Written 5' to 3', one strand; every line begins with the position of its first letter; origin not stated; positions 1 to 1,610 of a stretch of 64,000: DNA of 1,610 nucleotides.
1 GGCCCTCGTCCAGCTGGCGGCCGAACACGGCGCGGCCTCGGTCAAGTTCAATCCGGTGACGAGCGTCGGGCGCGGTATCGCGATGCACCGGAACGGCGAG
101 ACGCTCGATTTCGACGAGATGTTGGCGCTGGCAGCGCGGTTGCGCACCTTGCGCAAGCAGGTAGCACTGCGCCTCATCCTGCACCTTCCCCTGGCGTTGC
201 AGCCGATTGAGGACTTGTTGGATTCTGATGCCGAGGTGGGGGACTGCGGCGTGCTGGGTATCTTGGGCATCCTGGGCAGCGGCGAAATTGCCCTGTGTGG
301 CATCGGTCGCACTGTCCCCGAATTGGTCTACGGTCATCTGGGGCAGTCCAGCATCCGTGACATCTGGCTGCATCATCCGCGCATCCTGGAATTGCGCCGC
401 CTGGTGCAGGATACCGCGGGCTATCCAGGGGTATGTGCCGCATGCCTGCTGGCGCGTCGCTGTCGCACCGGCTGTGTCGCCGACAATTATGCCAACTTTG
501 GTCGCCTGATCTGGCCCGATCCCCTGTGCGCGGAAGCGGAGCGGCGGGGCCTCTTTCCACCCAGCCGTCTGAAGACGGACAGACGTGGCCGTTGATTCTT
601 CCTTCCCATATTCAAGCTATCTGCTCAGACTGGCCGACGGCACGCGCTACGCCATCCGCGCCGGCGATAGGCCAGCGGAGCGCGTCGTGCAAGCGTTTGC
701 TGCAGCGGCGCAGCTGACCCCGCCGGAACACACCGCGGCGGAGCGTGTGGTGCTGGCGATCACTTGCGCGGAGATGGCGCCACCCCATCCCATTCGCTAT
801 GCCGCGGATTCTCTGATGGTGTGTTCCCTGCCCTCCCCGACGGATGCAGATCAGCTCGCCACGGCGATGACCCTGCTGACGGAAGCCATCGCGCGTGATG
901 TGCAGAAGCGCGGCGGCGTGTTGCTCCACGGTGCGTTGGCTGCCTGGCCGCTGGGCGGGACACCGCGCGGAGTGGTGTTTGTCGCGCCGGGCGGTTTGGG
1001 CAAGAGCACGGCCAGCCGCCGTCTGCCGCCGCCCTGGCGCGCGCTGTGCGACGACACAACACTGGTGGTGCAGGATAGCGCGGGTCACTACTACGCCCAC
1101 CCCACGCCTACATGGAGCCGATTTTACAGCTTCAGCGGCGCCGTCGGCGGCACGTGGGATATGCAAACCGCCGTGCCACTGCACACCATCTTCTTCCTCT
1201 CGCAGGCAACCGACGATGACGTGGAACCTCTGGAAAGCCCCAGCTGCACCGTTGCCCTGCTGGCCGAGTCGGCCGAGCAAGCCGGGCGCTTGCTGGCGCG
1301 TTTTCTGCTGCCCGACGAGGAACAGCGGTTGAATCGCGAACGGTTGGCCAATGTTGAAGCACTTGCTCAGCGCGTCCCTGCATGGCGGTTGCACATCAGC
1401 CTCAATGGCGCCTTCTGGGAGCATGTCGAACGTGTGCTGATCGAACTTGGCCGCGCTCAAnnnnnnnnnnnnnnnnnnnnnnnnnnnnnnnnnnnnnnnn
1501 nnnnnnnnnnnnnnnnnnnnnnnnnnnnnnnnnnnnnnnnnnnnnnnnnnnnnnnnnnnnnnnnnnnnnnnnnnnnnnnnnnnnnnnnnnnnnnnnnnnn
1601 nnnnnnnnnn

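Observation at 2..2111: Edge of a RiPP-like cassette: SPASM maturase coupled to an HPr-kinase-like / SipW-type peptidase fusion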

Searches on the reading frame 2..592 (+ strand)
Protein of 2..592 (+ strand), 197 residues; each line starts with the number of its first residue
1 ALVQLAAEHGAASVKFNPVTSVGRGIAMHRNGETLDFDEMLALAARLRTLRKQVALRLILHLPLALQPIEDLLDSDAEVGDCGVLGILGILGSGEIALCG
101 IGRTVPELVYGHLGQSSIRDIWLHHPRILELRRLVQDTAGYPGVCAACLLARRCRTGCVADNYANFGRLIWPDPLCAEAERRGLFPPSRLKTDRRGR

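Call 4: search_protein_families(library=pfam, proteins=[window:2-592:+], max_evalue=1)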
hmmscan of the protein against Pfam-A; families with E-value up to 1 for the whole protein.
window:2-592:+ (197 aa): 1 family
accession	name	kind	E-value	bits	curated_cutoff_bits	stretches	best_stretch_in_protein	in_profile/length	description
PF13186.11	SPASM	-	0.0021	18.8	21.5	1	88-148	8-66/67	Iron-sulfur cluster-binding domain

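Call 5: search_protein_families(library=ncbifam, proteins=[window:2-592:+], max_evalue=1)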
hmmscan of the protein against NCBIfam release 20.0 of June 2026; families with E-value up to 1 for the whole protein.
window:2-592:+ (197 aa): 15 families
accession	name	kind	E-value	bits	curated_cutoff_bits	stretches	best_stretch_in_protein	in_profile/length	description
TIGR04251.1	SCM_rSAM_ScmF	equivalog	1.1e-42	146.7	400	1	2-190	165-353/353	SynChlorMet cassette radical SAM/SPASM protein ScmF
TIGR04250.1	SCM_rSAM_ScmE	equivalog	2.8e-06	26.5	400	1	88-174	260-343/358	SynChlorMet cassette radical SAM/SPASM protein ScmE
TIGR04303.1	GeoRSP_rSAM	equivalog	1.6e-05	24.7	400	1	2-176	160-324/325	GeoRSP system radical SAM/SPASM protein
TIGR03906.1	quino_hemo_SAM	equivalog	7.3e-05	21.6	453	1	5-168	270-424/467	quinohemoprotein amine dehydrogenase maturation protein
TIGR04085.1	rSAM_more_4Fe4S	domain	0.00023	21.6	27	1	86-169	5-85/93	SPASM domain-containing protein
TIGR03962.1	mycofact_rSAM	equivalog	0.0003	20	265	1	114-180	274-335/339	mycofactocin radical SAM maturase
TIGR04545.1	rSAM_ahbD_hemeb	equivalog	0.0022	17.5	500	1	89-177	257-336/339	heme b synthase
TIGR04304.1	GeoRSP_SPASM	equivalog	0.0063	15.7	300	1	35-176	160-292/293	GeoRSP system SPASM domain protein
TIGR04053.2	TIGR04053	equivalog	0.0075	15.6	395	1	109-177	300-363/366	TIGR04053 family radical SAM/SPASM domain-containing protein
NF050035.1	rSAM_WgK_link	exception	0.01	14.9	650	1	92-176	280-361/367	radical SAM/SPASM peptide maturase WgkB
NF041298.1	rSAM_mat_DynA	equivalog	0.018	14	450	1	93-177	262-340/356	dynobactin maturation radical SAM/SPASM protein DynA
TIGR02109.1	PQQ_syn_pqqE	equivalog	0.028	13.4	381.35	1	89-182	247-336/358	pyrroloquinoline quinone biosynthesis protein PqqE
TIGR03913.1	rad_SAM_trio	equivalog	0.068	11.5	591.75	1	109-168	288-345/477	GDL motif peptide-associated radical SAM/SPASM maturase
TIGR04055.1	rSAM_NirJ2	equivalog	0.089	12.3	500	1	107-176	258-322/326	putative heme d1 biosynthesis radical SAM protein NirJ2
TIGR04317.1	W_rSAM_matur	equivalog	0.28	10.3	380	1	98-156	266-321/349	tungsten cofactor oxidoreductase radical SAM maturase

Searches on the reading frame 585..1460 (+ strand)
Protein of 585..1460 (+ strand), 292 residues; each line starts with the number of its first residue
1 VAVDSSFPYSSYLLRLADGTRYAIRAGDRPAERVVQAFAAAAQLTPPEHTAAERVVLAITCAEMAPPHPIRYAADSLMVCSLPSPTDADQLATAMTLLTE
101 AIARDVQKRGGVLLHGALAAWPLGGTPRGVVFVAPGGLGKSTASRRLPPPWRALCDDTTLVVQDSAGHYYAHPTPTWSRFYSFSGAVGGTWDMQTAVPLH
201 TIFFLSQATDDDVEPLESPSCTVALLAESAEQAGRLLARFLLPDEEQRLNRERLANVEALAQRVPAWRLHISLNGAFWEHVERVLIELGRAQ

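Call 63: search_protein_families(library=pfam, proteins=[window:585-1460:+], max_evalue=1)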
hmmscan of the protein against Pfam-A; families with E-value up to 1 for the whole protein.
window:585-1460:+ (292 aa): 0 families
